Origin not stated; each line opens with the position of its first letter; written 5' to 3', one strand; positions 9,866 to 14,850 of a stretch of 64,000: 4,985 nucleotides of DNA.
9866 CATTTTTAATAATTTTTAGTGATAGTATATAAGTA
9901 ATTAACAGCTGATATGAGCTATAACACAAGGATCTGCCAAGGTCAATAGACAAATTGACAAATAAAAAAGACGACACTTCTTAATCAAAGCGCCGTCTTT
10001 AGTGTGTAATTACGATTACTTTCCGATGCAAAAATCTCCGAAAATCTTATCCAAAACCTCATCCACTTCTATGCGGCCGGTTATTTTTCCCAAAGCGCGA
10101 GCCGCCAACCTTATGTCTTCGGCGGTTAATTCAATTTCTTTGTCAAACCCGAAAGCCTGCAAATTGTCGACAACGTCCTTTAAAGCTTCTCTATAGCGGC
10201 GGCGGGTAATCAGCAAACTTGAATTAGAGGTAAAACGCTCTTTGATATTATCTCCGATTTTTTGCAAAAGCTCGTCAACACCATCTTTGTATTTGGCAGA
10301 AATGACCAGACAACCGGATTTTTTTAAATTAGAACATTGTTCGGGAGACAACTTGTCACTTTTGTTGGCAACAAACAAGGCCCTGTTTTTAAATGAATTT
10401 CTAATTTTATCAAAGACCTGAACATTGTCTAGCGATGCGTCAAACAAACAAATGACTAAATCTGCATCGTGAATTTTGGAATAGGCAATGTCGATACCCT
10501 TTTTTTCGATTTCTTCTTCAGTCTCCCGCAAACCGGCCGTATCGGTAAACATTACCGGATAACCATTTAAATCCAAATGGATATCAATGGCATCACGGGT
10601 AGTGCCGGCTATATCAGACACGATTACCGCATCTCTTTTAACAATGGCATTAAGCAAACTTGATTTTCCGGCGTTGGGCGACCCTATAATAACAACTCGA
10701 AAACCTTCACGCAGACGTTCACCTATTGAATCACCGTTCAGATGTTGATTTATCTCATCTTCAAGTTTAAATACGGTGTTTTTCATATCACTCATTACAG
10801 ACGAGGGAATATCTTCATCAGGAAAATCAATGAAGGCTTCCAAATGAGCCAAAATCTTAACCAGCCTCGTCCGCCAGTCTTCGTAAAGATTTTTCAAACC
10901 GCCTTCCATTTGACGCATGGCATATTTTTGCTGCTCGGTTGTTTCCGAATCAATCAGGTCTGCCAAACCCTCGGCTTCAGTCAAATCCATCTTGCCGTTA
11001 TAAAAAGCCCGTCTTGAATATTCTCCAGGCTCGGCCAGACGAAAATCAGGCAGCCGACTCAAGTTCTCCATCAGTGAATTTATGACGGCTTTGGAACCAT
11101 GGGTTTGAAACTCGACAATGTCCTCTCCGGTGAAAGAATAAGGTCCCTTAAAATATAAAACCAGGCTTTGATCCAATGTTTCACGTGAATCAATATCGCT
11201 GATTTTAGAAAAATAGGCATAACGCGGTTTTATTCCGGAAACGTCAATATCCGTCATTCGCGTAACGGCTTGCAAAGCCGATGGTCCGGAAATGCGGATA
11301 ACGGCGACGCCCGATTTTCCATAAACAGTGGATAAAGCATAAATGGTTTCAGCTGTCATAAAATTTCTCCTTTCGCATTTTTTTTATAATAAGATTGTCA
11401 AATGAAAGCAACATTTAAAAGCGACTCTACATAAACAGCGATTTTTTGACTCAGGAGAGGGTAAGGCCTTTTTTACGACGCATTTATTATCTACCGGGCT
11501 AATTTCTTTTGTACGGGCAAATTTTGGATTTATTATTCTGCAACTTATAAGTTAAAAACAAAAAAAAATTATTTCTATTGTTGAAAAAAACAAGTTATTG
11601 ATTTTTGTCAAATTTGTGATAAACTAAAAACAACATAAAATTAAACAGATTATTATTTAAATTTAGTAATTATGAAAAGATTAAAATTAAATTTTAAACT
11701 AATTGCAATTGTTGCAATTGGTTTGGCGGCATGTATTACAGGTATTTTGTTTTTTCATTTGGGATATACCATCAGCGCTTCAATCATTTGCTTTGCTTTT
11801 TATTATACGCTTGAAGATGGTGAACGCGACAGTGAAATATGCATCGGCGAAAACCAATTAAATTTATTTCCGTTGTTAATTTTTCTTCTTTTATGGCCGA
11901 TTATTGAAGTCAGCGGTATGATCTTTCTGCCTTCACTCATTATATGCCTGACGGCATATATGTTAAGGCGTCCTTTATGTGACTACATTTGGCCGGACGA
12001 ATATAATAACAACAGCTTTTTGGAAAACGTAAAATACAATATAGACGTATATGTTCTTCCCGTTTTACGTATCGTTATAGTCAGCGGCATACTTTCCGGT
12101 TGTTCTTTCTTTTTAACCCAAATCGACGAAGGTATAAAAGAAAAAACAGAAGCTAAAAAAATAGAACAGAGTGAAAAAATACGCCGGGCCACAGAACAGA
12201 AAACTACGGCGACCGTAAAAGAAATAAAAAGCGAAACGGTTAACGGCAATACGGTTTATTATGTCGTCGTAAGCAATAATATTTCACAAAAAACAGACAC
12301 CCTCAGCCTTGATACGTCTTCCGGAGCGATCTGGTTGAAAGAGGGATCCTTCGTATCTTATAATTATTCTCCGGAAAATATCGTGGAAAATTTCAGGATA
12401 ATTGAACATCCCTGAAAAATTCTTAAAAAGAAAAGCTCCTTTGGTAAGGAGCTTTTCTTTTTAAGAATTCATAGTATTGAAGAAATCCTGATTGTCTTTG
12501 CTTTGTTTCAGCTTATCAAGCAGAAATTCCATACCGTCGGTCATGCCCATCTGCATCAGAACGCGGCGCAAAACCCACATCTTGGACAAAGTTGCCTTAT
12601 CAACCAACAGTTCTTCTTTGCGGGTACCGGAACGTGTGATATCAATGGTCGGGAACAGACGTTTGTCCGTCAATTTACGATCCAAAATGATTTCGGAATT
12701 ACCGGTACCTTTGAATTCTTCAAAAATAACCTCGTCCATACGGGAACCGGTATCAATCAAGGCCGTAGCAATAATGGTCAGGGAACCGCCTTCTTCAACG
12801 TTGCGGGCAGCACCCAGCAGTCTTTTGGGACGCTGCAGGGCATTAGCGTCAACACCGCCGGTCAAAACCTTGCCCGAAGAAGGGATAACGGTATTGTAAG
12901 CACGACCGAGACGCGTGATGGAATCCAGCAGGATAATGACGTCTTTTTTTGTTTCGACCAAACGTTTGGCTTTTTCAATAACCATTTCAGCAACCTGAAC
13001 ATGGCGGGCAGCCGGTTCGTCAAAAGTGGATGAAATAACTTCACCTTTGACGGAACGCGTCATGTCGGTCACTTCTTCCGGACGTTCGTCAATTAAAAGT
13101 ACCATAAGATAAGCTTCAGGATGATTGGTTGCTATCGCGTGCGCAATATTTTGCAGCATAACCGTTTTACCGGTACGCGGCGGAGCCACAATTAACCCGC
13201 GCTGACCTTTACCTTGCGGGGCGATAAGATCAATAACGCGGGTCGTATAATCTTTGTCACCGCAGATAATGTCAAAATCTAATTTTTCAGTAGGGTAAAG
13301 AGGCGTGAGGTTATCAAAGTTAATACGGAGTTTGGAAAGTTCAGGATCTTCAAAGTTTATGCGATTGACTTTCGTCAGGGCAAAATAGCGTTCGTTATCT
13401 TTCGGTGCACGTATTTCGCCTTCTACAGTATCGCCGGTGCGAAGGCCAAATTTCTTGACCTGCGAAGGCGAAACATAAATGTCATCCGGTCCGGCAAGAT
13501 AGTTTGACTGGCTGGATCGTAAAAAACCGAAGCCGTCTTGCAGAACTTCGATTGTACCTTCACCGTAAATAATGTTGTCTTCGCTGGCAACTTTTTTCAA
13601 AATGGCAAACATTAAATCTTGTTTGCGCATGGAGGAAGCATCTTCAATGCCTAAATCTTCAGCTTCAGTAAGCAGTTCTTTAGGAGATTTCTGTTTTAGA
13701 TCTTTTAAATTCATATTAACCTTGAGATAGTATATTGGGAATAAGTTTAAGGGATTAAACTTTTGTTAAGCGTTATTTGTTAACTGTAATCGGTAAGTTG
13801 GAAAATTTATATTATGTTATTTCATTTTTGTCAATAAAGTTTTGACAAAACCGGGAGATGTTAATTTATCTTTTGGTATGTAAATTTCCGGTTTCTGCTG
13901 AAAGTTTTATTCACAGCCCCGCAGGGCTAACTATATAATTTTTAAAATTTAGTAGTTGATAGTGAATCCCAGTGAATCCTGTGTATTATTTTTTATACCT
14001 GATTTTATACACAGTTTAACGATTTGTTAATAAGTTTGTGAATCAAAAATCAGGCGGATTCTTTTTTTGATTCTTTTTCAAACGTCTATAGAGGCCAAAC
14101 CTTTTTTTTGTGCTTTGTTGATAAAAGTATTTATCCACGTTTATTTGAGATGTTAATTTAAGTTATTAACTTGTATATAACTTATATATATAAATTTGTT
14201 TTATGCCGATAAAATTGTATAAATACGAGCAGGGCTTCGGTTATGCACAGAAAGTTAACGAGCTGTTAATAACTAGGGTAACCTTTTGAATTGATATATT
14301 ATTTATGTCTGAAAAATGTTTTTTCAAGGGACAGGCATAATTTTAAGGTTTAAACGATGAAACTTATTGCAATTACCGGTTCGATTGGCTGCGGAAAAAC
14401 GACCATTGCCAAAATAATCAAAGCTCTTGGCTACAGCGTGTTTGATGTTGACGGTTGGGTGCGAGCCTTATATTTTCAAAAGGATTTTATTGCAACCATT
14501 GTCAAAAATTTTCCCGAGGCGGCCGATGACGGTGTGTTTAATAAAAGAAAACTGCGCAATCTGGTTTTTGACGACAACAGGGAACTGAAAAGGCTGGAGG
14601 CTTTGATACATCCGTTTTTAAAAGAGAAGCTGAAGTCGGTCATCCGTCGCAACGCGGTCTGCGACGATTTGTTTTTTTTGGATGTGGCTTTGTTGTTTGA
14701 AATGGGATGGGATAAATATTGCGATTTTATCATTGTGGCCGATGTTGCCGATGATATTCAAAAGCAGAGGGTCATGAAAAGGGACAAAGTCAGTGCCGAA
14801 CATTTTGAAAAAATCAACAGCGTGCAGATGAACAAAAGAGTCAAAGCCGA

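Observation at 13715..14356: Probable chromosomal replication origin between rho and coaE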

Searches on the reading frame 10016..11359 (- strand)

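Call 7: search_protein_families(library=ncbifam, proteins=[window:10016-11359:-])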
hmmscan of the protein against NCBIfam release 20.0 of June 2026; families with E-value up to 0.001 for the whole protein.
window:10016-11359:- (447 aa): 17 families
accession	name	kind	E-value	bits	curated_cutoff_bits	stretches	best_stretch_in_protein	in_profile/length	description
NF003661.0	PRK05291.1-3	equivalog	1.4e-169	565.2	380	1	2-447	2-448/448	tRNA uridine-5-carboxymethylaminomethyl(34) synthesis GTPase MnmE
TIGR00450.1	mnmE_trmE_thdF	equivalog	1.1e-101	341.1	252.6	1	11-447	2-446/446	tRNA uridine-5-carboxymethylaminomethyl(34) synthesis GTPase MnmE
TIGR03594.1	GTPase_EngA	equivalog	1.7e-32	113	306.7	1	194-373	147-347/432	ribosome biogenesis GTPase Der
NF000908.1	PRK00089.1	equivalog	4.3e-26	91.9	237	1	222-397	6-192/291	GTPase Era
TIGR03918.1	GTP_HydF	equivalog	7.8e-25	87.5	325.55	1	221-378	9-173/392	[FeFe] hydrogenase H-cluster maturation GTPase HydF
NF002828.0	PRK03003.1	equivalog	2.3e-18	66.1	631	1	201-346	194-346/477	ribosome biogenesis GTPase Der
TIGR00231.1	small_GTP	domain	5.6e-18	65.3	42.5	1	220-343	4-134/164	GTP-binding protein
TIGR00436.1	era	equivalog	3.6e-17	62.6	116.25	1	221-375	2-166/270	GTPase Era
NF007071.0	PRK09518.1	equivalog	3.9e-17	62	953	1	218-322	443-554/706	bifunctional cytidylate kinase/GTPase Der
TIGR03596.1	GTPase_YlqF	equivalog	2.2e-14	53.5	208.2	1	216-292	115-188/276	ribosome biogenesis GTPase YlqF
TIGR03156.1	GTP_HflX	equivalog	8.8e-11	41.3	216.75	1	216-370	186-349/351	GTPase HflX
TIGR03597.1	GTPase_YqeH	equivalog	5.4e-09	35.7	297.4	1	214-281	150-219/361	ribosome biogenesis GTPase YqeH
TIGR00437.1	feoB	equivalog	3.2e-08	32.8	315.65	1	226-309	1-83/594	ferrous iron transport protein B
TIGR03598.1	GTPase_YsxC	equivalog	5.8e-06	26.1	124.45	1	219-345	18-150/186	ribosome biogenesis GTP-binding protein YihA/YsxC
NF008956.1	PRK12299.1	equivalog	2.5e-05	23.4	300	1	222-373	161-326/327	GTPase ObgE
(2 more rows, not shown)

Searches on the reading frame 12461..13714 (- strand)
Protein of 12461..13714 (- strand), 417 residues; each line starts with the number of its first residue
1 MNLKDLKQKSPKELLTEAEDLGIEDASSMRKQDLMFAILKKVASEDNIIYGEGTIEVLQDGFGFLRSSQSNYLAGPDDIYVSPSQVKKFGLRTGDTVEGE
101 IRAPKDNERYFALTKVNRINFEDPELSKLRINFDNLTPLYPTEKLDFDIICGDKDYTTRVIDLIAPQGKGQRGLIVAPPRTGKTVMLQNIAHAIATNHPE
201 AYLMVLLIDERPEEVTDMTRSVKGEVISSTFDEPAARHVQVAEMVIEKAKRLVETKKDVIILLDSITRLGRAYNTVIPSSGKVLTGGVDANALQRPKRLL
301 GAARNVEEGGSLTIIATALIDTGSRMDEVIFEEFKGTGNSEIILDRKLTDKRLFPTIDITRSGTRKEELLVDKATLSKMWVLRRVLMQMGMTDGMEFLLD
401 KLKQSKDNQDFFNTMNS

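Call 7: search_protein_families(library=ncbifam, proteins=[window:12461-13714:-])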
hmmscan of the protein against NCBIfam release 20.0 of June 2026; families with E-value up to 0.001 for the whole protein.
window:12461-13714:- (417 aa): 27 families (the best 25 are shown)
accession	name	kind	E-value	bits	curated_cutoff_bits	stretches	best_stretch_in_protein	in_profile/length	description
NF006886.1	PRK09376.1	equivalog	3.9e-207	687.9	315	1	1-415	1-413/413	transcription termination factor Rho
TIGR00767.1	rho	equivalog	5.4e-206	684.4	509.45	1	2-416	2-414/415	transcription termination factor Rho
NF041509.1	paralog_Rho2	exception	6.7e-137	456.6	628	1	70-414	17-359/360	transcription termination factor Rho, short form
TIGR03496.1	FliI_clade1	equivalog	1.4e-23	83.4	619.1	1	157-388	124-359/414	flagellar protein export ATPase FliI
TIGR01026.1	fliI_yscN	subfamily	1.5e-22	79.9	379.5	1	158-388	151-383/440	FliI/YscN family ATPase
TIGR02546.1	III_secr_ATP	equivalog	2e-22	79.5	604.75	1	158-388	134-366/423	type III secretion system ATPase SctN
TIGR03498.1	FliI_clade3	equivalog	7.7e-22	77.5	587.45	1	158-389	128-363/418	flagellar protein export ATPase FliI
TIGR03497.1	FliI_clade2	equivalog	4.7e-19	68.6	629.8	1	154-387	121-356/413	flagellar protein export ATPase FliI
NF006012.0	PRK08149.1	equivalog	2.2e-18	66.4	594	1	158-389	142-375/431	type III secretion system ATPase SctN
NF005391.0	PRK06936.1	equivalog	3.3e-18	65.7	657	1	157-389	149-383/439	type III secretion system ATPase SctN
NF005295.0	PRK06820.1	equivalog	6.7e-18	64.9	690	1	158-387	151-382/440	EscN/YscN/HrcN family type III secretion system ATPase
NF005765.0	PRK07594.1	equivalog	4.5e-16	58.6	715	1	158-386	143-373/433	EscN/YscN/HrcN family type III secretion system ATPase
NF006575.0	PRK09099.1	subfamily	2.9e-14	52.7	706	1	155-388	150-385/443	type III secretion system ATPase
NF005535.1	PRK07196.1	equivalog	8e-14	51.5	715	1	155-372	142-362/434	flagellar protein export ATPase FliI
NF006290.1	PRK08472.1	equivalog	8.8e-14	51.1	644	1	158-386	145-375/433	flagellar protein export ATPase FliI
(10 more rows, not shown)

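Call 13: find_related_loci(query=window:12461-13714:-, collection=genome_contigs, flank=10000)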
Query window:12461-13714:- (417 aa) in genome_contigs; peptide patterns used: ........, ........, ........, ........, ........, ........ (x = any residue, [..] = any of these).
600 stretches matched a pattern (row limit reached: there are more); 600 encode a relative of the query (tblastn E <= 1e-3); the best 80 are kept; 80 distinct loci.
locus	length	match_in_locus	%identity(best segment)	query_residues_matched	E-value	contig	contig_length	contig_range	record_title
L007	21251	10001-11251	91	1-417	0e+0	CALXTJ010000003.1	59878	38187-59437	MAG: uncultured Alphaproteobacteria bacterium isolate BRZ_KS__bin114 genome assembly, contig: BRZ_KS__NODE_704_length_59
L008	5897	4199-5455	80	1-417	0e+0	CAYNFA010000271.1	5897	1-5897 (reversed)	MAG TPA_asm: uncultured Thalassobaculum sp. isolate binchicken_co181_616 genome assembly, contig: NODE_30155_length_5897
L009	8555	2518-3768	78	1-416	0e+0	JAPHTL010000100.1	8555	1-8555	MAG: Rhodospirillales bacterium isolate N1M-Bin_3 c_000000062789, whole genome shotgun sequence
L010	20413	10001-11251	79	1-417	0e+0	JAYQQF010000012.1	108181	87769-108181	MAG: Alphaproteobacteria bacterium isolate SD3112_S42.concoct.075 NODE_57_length_108181_cov_16.9509, whole genome shotgu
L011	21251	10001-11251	78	1-416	0e+0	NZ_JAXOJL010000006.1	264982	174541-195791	Sphingomonas sp. GB1N7 Y668_6, whole genome shotgun sequence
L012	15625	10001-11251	78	1-416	0e+0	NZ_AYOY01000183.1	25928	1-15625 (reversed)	Sphingobium sp. C100 contig66, whole genome shotgun sequence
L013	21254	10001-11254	78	1-417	0e+0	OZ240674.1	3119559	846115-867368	MAG: Rhodospirillales bacterium isolate 6ee3a4df-0e34-4dc3-aa72-0311379eb40e genome assembly, chromosome: 1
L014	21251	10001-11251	76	1-416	0e+0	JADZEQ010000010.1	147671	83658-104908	MAG: Sphingomonadaceae bacterium isolate SJ829 c_000001304716, whole genome shotgun sequence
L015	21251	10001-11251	77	1-416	0e+0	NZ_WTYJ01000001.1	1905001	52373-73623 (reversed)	Croceibacterium xixiisoli strain S36 NODE_1_length_1905001, whole genome shotgun sequence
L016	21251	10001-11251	77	1-416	0e+0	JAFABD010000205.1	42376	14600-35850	MAG: Proteobacteria bacterium isolate OH_SBB_11 k127_169479, whole genome shotgun sequence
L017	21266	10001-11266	76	1-417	0e+0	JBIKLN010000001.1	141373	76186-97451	MAG: Patescibacteria group bacterium isolate ME2014-08-22_3300042298_group5_bin99 Rohwer_bin1910_scaffold_15_c2, whole g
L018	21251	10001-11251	77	1-416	0e+0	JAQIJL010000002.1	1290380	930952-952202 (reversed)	MAG: Sphingomonas paucimobilis isolate bin20 tig00000190, whole genome shotgun sequence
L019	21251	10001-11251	77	1-416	0e+0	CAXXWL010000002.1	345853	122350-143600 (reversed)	MAG: uncultured Caenibius sp. isolate 2b5e544d-74ba-4d02-9fd3-c32a5352e489 genome assembly, contig: contig_2, whole geno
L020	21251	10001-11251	77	1-416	0e+0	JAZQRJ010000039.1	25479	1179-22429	MAG: Novosphingobium sp. isolate T1900045231_TH20190001.MAGScoT_cleanbin_000010 SGB_5409_k141_153057, whole genome shotg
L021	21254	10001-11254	77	1-417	0e+0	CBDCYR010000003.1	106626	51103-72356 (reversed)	MAG: Alphaproteobacteria bacterium isolate 61ea418e-1a9a-4c42-89d8-c143e3827dfe genome assembly, contig: contig_3, whole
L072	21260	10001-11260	79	1-417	0e+0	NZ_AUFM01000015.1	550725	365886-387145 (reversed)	Nisaea denitrificans DSM 18348 K328DRAFT_scaffold00003.3_C, whole genome shotgun sequence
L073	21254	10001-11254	72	1-417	0e+0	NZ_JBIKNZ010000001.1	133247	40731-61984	MAG: Phenylobacterium sp. isolate ME2014-10-16_3300042505_group5_bin120 Rohwer_bin1864_scaffold_10_c1, whole genome shot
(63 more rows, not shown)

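Call 20: search_protein_families(library=ncbifam, proteins=[L072:6433-7164:-, L072:7071-7904:-, L072:8302-9333:+, L072:9360-9794:+, L073:4323-5168:-, L073:5165-5755:-, L073:5752-6606:-, L073:6920-8158:+, L073:8155-9177:+, L073:9074-9571:+], max_evalue=1e-10)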
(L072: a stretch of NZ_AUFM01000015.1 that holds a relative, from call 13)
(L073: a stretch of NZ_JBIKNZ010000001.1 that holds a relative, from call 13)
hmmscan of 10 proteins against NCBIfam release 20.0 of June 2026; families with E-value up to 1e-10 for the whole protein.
L072:6433-7164:- (243 aa): 14 families
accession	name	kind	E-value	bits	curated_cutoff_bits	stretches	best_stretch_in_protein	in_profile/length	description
NF002690.0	PRK02478.1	equivalog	1.4e-62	210.8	269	1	48-240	4-196/199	Maf-like protein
TIGR00172.1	maf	subfamily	1.4e-30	106.2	117.15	1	47-233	3-182/185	Maf family nucleotide pyrophosphatase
NF010942.0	PRK14362.1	equivalog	4.6e-29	101.2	290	1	44-238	9-198/210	Maf-like protein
NF010943.0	PRK14363.1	equivalog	6e-28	97.8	273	1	49-234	3-179/204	Maf-like protein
NF010948.0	PRK14368.1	equivalog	1e-25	90.3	291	1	47-241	5-192/193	Maf-like protein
NF010941.0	PRK14361.1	equivalog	2.9e-25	89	272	1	46-237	5-186/194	Maf-like protein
NF010944.0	PRK14364.1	equivalog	4.3e-21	75.3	311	1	51-233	1-174/181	Maf-like protein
NF010945.0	PRK14365.1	equivalog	1.5e-19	70.4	273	1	49-233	4-182/197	Maf-like protein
NF000867.0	PRK00078.1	equivalog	4.4e-19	68.9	249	1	49-233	3-183/192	Maf-like protein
NF010947.0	PRK14367.1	equivalog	1.7e-17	63.2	315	1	51-229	6-182/202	Maf-like protein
NF010946.0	PRK14366.1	equivalog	1.3e-15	57.4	284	1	49-228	7-179/195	Maf-like protein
NF002401.0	PRK01441.1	equivalog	3.7e-14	52.8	317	1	47-229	5-186/207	Maf-like protein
NF003403.0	PRK04694.1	equivalog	5e-14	52.5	300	1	51-229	4-178/190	Maf-like protein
NF003141.0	PRK04056.1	equivalog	2.6e-12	46.7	161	1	49-235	2-180/181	septum formation inhibitor Maf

L072:7071-7904:- (277 aa): 2 families
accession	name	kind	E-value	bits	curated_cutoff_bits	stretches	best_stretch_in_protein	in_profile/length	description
NF003742.0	PRK05339.1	subfamily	8.5e-97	324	225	1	7-270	4-264/270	pyruvate, phosphate dikinase/phosphoenolpyruvate synthase regulator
NF049928.1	PEPSynRegPpsR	equivalog_domain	3.2e-47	161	350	1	11-269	6-266/272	posphoenolpyruvate synthetase regulatory kinase/phosphorylase PpsR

L072:8302-9333:+ (343 aa): 4 families
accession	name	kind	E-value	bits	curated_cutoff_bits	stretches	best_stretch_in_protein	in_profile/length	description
TIGR01464.1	hemE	equivalog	9.7e-119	396.3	302.95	1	6-340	2-337/338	uroporphyrinogen decarboxylase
NF004889.0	PRK06252.1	subfamily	2.2e-18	66.4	244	1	111-339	115-333/340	methylcobalamin:coenzyme M methyltransferase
TIGR01463.1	mtaA_cmuA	subfamily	1.7e-15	57.1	235.4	1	48-337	47-333/340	MtaA/CmuA family methyltransferase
NF041608.1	methylcob_mtaseMtbA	equivalog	2.5e-13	49.9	600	1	97-338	103-333/339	methylcobamide:CoM methyltransferase MtbA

L072:9360-9794:+ (144 aa): 1 family
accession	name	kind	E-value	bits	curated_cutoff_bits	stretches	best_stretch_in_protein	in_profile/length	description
TIGR00701.1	TIGR00701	equivalog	1.1e-55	187.6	138.05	1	3-142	2-141/142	protoporphyrinogen oxidase HemJ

L073:4323-5168:- (281 aa): 17 families
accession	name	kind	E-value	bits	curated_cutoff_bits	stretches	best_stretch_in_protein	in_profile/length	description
NF001312.0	PRK00258.1-4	equivalog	1.1e-79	267.6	295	1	7-276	10-279/285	shikimate dehydrogenase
TIGR00507.1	aroE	equivalog_domain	6.6e-63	212.4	200.2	1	9-266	3-257/270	shikimate dehydrogenase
NF001319.0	PRK00258.3-3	equivalog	5.9e-61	206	252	1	5-268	5-264/279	shikimate dehydrogenase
NF001310.0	PRK00258.1-2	equivalog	2.8e-59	200.6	221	1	11-265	7-263/279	shikimate dehydrogenase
NF001314.0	PRK00258.2-2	equivalog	3e-49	167.6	248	1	1-263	2-272/290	shikimate dehydrogenase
NF001311.0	PRK00258.1-3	equivalog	2.7e-48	164.6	235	1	8-267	7-262/279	shikimate dehydrogenase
NF001315.0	PRK00258.2-4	equivalog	1.7e-44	152.1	413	1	2-266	3-271/284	shikimate dehydrogenase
NF009201.0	PRK12549.1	subfamily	2.2e-43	148.5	235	1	5-265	6-271/286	shikimate dehydrogenase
NF001316.0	PRK00258.2-5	equivalog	3.9e-41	141.1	247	1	10-263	5-246/263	shikimate dehydrogenase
NF001322.0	PRK00258.3-6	equivalog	3.9e-40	137.9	285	1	5-266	4-255/272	shikimate dehydrogenase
TIGR01809.1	Shik-DH-AROM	equivalog_domain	5.1e-34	117.7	196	1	9-169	8-168/282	shikimate dehydrogenase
NF009200.0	PRK12548.1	subfamily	3.9e-33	115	432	1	2-266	5-279/289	shikimate dehydrogenase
NF001313.0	PRK00258.2-1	equivalog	4e-33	115.2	431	1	2-264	5-276/290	shikimate dehydrogenase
NF009202.0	PRK12550.1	equivalog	1.4e-30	106.5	306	1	12-266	16-259/272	shikimate 5-dehydrogenase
NF006802.0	PRK09310.1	equivalog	1.6e-29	103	598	1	6-261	215-454/477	bifunctional 3-dehydroquinate dehydratase/shikimate dehydrogenase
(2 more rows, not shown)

L073:5165-5755:- (196 aa): 12 families
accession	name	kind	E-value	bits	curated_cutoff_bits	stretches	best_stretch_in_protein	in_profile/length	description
NF002690.0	PRK02478.1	equivalog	1.3e-62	210.9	269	1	2-194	4-197/199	Maf-like protein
TIGR00172.1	maf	subfamily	7e-29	100.7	117.15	1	2-189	4-185/185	Maf family nucleotide pyrophosphatase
NF010941.0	PRK14361.1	equivalog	4.8e-22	78.5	272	1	2-192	7-188/194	Maf-like protein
NF010942.0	PRK14362.1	equivalog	1.3e-21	76.9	290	1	2-194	13-201/210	Maf-like protein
NF010948.0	PRK14368.1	equivalog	8.4e-21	74.2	291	1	2-193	6-191/193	Maf-like protein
NF000867.0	PRK00078.1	equivalog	2.3e-19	69.8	249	1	1-191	1-188/192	Maf-like protein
NF010943.0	PRK14363.1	equivalog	1.8e-17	63.6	273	1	1-189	1-181/204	Maf-like protein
NF003403.0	PRK04694.1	equivalog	3.8e-17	62.6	300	1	4-191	3-187/190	Maf-like protein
NF010944.0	PRK14364.1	equivalog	2.3e-16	59.9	311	1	5-189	1-177/181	Maf-like protein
NF010946.0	PRK14366.1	equivalog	6.3e-16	58.4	284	1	3-190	7-188/195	Maf-like protein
NF010945.0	PRK14365.1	equivalog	6.4e-16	58.5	273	1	3-192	4-188/197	Maf-like protein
NF002401.0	PRK01441.1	equivalog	4.8e-12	45.9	317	1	3-192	7-196/207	Maf-like protein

L073:5752-6606:- (284 aa): 2 families
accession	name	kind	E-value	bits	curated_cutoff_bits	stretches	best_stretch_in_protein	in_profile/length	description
NF003742.0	PRK05339.1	subfamily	5.3e-101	337.8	225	1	11-276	4-266/270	pyruvate, phosphate dikinase/phosphoenolpyruvate synthase regulator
NF049928.1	PEPSynRegPpsR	equivalog_domain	2.9e-49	167.7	350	1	14-272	5-265/272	posphoenolpyruvate synthetase regulatory kinase/phosphorylase PpsR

L073:6920-8158:+ (412 aa): 2 families
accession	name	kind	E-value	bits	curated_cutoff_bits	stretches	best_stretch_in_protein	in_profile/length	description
TIGR01464.1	hemE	equivalog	3.9e-111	371.3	302.95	1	74-406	2-337/338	uroporphyrinogen decarboxylase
TIGR01463.1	mtaA_cmuA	subfamily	2.2e-13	50.2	235.4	1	70-403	5-333/340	MtaA/CmuA family methyltransferase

L073:8155-9177:+ (340 aa): 3 families
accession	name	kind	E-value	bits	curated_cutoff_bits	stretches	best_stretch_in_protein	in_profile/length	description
TIGR00109.1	hemH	equivalog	3.2e-82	276.5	124.6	1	2-312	5-320/322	ferrochelatase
NF000689.1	PRK00035.2-1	equivalog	3.9e-38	131.1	408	1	4-310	4-308/311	ferrochelatase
NF009095.0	PRK12435.1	subfamily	2.1e-29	102.6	455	1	56-312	43-306/311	ferrochelatase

L073:9074-9571:+ (165 aa): 0 families

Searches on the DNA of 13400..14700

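Call 36: search_rna_families(source=window, start=13400, end=14700, threshold=evalue, max_evalue=1)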
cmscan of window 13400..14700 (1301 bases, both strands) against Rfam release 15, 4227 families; matches with E-value up to 1: 2.
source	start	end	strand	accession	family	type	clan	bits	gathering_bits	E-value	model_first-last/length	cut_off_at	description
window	14011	14115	+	RF02076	STnc100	Gene; sRNA;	-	16.3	47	0.77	1-206/206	no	Gammaproteobacterial sRNA STnc100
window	13884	14024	-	RF01849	alpha_tmRNA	Gene;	CL00001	11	50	0.67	1-355/355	no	Alphaproteobacteria transfer-messenger RNA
